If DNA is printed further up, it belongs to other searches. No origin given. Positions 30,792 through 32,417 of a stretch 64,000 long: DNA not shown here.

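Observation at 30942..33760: Di-myo-inositol phosphate (DIP) biosynthesis pair next to an IS5-like scar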

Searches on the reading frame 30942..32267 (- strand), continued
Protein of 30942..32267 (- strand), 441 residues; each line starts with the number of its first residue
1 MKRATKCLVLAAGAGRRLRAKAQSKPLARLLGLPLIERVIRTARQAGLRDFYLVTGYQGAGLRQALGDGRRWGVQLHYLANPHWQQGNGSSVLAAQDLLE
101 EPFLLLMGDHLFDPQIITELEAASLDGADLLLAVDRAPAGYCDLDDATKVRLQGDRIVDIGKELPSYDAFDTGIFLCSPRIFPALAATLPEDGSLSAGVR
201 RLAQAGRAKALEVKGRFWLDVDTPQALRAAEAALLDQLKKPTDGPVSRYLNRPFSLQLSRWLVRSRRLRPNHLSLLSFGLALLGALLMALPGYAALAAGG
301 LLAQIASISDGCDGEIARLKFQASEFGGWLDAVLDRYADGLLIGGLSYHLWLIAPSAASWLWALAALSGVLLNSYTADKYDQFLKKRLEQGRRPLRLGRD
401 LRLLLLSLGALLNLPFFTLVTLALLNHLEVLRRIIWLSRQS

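Call 26: find_encoding_contigs(protein=P0077, flank=8000, max_places=2)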
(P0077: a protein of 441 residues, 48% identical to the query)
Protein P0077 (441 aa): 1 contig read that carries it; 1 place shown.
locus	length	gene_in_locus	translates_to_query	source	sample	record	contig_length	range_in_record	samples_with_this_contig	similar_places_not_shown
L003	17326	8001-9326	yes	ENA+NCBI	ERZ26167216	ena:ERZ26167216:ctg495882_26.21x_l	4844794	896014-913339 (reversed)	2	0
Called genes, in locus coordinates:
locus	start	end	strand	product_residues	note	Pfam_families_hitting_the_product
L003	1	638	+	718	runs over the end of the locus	PF10102:DUF2341, PF13385:Laminin_G_3, PF10102:DUF2341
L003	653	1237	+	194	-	PF13385:Laminin_G_3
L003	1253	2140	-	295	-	PF12762:DDE_Tnp_IS1595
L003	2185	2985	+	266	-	PF10102:DUF2341 (weak)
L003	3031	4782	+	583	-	PF13385:Laminin_G_3 (weak), PF18962:Por_Secre_tail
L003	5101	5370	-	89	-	PF17293:Arm-DNA-bind_5 (weak)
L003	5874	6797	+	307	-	PF00294:PfkB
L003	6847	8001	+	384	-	PF01658:Inos-1-P_synth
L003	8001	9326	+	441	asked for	PF00483:NTP_transferase, PF12804:NTP_transf_3, PF01066:CDP-OH_P_transf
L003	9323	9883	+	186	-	PF13875:DUF4202, PF01966:HD (weak)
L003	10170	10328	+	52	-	-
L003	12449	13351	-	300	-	PF01609:DDE_Tnp_1, PF13612:DDE_Tnp_1_3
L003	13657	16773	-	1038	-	PF03993:DUF349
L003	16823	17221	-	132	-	PF02622:DUF179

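Call 28: list_cluster_members(proteins=[P0001, P0003, P0004, P0008, P0077, P0062])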
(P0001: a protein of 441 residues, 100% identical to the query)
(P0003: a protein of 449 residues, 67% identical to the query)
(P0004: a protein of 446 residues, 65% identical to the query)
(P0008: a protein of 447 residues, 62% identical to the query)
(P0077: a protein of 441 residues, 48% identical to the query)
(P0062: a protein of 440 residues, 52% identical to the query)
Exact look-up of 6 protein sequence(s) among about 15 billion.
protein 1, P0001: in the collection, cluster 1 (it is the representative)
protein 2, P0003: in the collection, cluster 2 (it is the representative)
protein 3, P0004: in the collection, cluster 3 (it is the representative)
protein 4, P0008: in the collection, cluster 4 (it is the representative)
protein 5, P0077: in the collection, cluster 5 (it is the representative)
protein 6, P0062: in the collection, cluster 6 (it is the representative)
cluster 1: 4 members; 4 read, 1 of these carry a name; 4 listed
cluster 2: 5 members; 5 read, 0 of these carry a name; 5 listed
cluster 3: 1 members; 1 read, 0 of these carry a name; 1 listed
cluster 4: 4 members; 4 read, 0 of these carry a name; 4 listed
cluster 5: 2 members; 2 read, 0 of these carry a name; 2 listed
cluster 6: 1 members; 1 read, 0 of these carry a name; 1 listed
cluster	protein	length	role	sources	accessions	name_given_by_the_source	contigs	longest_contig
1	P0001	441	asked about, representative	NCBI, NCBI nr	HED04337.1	MAG TPA: hypothetical protein ENI60_06185 [Candidatus Fraserbacteria bacterium] | hypothetical protein [Candidatus Fraserbacteria bacterium]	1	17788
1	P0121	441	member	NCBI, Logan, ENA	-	-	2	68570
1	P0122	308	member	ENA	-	-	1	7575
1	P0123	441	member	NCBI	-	-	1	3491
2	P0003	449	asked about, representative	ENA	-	-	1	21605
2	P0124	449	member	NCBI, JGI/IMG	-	-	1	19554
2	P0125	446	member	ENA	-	-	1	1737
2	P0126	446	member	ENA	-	-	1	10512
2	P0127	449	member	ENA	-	-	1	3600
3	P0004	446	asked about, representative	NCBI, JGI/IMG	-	-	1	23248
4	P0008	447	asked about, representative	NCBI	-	-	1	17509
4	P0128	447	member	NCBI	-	-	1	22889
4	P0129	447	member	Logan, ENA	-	-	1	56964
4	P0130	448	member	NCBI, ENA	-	-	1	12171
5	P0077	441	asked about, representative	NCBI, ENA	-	-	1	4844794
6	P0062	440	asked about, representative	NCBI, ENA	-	-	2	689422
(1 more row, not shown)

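Call 44: find_related_loci(query=A1, collection=genome_contigs, flank=6000)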
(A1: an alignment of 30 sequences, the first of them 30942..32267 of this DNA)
Query A1 (441 aa) in genome_contigs; peptide patterns used: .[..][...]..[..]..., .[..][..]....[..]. (x = any residue, [..] = any of these).
600 stretches matched a pattern (row limit reached: there are more); 577 encode a relative of the query (tblastn E <= 1e-3); the best 80 are kept; 80 distinct loci.
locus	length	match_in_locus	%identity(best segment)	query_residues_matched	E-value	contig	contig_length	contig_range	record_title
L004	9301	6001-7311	50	3-441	2e-144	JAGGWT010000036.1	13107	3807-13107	MAG: Thermoplasmata archaeon isolate AUK133 PB_MBMC_087_c_000000000070, whole genome shotgun sequence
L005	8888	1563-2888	50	4-440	7e-144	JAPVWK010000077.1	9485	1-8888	MAG: Methanophagales archaeon isolate HMR2_5 HMR2_5_000000000077, whole genome shotgun sequence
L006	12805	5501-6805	49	4-435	4e-141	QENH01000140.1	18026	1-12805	Methanophagales archaeon isolate CONS3730B06UFb1 Ga0123266_1067, whole genome shotgun sequence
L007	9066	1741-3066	47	3-441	3e-139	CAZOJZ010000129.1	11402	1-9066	MAG TPA_asm: uncultured Roseivirgaceae bacterium isolate binchicken_co244_135 genome assembly, contig: k141_4350101, who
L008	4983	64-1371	48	2-440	1e-140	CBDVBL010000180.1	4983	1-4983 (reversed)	MAG TPA_asm: uncultured bacterium isolate SRR22302355_binner13_Refined_64 genome assembly, contig: ERZ25746546.7807, who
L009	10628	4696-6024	45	2-440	3e-138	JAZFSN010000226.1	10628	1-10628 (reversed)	MAG: Thermodesulfovibrionia bacterium isolate BS2bin.1 BS2bin.1_226, whole genome shotgun sequence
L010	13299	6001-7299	48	6-434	4e-137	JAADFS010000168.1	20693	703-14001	MAG: Deferribacteres bacterium isolate M_MaxBin.054 contig-127_32494, whole genome shotgun sequence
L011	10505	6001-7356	50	6-441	4e-136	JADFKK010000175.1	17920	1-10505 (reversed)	MAG: Planctomycetota bacterium isolate B47T1L10 B47T1L10_NODE4474, whole genome shotgun sequence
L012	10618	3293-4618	46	2-440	4e-136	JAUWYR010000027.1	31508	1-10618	MAG: Candidatus Zixiibacteriota bacterium isolate CSMAG_2715 CSMAG_2715_k141_821386_length_31508_cov_12.9916, whole geno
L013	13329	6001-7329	47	3-440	2e-135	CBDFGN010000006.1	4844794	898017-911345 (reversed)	MAG: Cyclobacteriaceae bacterium isolate 8b4e553e-e984-452d-aaef-aea5a6f15c9e genome assembly, contig: contig_6, whole g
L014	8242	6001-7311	48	6-440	2e-134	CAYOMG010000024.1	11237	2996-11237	MAG TPA_asm: uncultured Planctomycetia bacterium isolate binchicken_co24_150 genome assembly, contig: NODE_2261_length_1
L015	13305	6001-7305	45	5-440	5e-134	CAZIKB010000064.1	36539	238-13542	MAG TPA_asm: uncultured Cytophagia bacterium isolate binchicken_co121_9 genome assembly, contig: NODE_483_length_36539_c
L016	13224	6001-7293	47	6-437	6e-133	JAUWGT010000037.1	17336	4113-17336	MAG: Candidatus Stahlbacteria bacterium isolate CSMAG_2249 CSMAG_2249_k141_174303_length_17336_cov_13.9834, whole genome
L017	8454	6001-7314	48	3-440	1e-132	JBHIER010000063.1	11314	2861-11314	MAG: bacterium isolate b2.sp2_bin.59 NODE_1715_length_11314_cov_3.813038, whole genome shotgun sequence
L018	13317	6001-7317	46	5-440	3e-132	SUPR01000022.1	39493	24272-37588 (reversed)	MAG: Candidatus Helarchaeota ASGARD archaeon Hel_GB_B NODE_22_length_39493_cov_5.45223, whole genome shotgun sequence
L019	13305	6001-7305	47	6-439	4e-132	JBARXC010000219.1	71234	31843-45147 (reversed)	MAG: bacterium isolate MFD12922_ilm_asm_bin33 k127_57165, whole genome shotgun sequence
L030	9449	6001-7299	49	6-435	2e-128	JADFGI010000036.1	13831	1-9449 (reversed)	MAG: Nitrospinota bacterium isolate B2T1L10 B2T1L10_NODE6860, whole genome shotgun sequence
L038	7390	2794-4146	62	4-439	1e-125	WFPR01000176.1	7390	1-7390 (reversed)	MAG: Candidatus Bipolaricaulota bacterium isolate S012_72 k151_366244, whole genome shotgun sequence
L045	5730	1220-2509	44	6-435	2e-122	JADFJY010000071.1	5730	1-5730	MAG: Thaumarchaeota archaeon isolate B44T3L14 B44T3L14_NODE14418, whole genome shotgun sequence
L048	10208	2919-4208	47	6-435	4e-121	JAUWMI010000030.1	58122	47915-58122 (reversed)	MAG: Candidatus Sumerlaeota bacterium isolate CSMAG_2394 CSMAG_2394_k141_1530029_length_58122_cov_9.9966, whole genome s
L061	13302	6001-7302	50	4-435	9e-113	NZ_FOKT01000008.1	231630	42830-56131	Microbulbifer thermotolerans strain DSM 19189, whole genome shotgun sequence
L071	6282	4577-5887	46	8-439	4e-108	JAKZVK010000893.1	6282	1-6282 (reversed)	MAG: Bryobacterales bacterium isolate Langseth_MAG_00109 Langseth_MAG_00109_000000000893, whole genome shotgun sequence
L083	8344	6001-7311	48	6-435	2e-104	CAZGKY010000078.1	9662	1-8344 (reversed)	MAG TPA_asm: uncultured Atribacterota bacterium isolate binchicken_co43_368 genome assembly, contig: NODE_12588_length_9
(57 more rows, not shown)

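Call 48: search_protein_families(library=pfam, proteins=[L071:3592-4551:+, L019:9478-10656:+, L048:165-1289:+, L030:8791-9449:+], max_evalue=0.001)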
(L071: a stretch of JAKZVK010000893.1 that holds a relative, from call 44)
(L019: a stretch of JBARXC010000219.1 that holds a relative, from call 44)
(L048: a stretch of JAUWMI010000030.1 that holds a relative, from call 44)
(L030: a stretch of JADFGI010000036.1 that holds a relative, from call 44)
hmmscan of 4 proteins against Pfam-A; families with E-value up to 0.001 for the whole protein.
L071:3592-4551:+ (319 aa): 2 families
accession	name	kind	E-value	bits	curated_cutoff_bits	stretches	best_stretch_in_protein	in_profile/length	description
PF00459.30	Inositol_P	-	1.1e-11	45.3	27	1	78-291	34-248/271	Inositol monophosphatase family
PF00316.25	FBPase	-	4.6e-06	26.8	34.8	1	60-140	34-116/191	Fructose-1-6-bisphosphatase, N-terminal domain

L019:9478-10656:+ (392 aa): 1 family
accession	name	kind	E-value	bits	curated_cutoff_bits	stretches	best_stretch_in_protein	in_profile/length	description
PF04041.19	Glyco_hydro_130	-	6.2e-29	101.4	26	1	52-386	27-318/320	beta-1,4-mannooligosaccharide phosphorylase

L048:165-1289:+ (374 aa): 3 families
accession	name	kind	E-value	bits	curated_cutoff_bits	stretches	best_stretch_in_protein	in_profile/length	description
PF00534.26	Glycos_transf_1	-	3e-15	56.6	26.4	1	173-348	1-166/172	Glycosyl transferases group 1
PF13692.12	Glyco_trans_1_4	-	1.1e-11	45.6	27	1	188-340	2-142/142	Glycosyl transferases group 1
PF13439.12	Glyco_transf_4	-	5.1e-08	33.6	28.5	1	74-170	72-169/170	Glycosyltransferase Family 4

L030:8791-9449:+ (219 aa): 1 family
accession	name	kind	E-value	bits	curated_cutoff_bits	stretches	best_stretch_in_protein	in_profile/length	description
PF01066.26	CDP-OH_P_transf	-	1.3e-08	35.8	22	1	13-150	2-138/152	CDP-alcohol phosphatidyltransferase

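Call 51: find_encoding_contigs(protein=window:30942-32267:-, flank=3000, max_places=6)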
Protein window:30942-32267:- (441 aa): 1 contig read that carries it; 1 place shown.
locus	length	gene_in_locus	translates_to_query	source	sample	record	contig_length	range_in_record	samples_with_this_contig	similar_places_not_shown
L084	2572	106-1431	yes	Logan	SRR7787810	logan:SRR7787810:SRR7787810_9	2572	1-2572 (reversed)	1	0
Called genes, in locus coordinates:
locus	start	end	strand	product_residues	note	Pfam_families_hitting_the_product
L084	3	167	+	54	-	?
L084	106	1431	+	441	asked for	PF00483:NTP_transferase, PF12804:NTP_transf_3, PF01066:CDP-OH_P_transf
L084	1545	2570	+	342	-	?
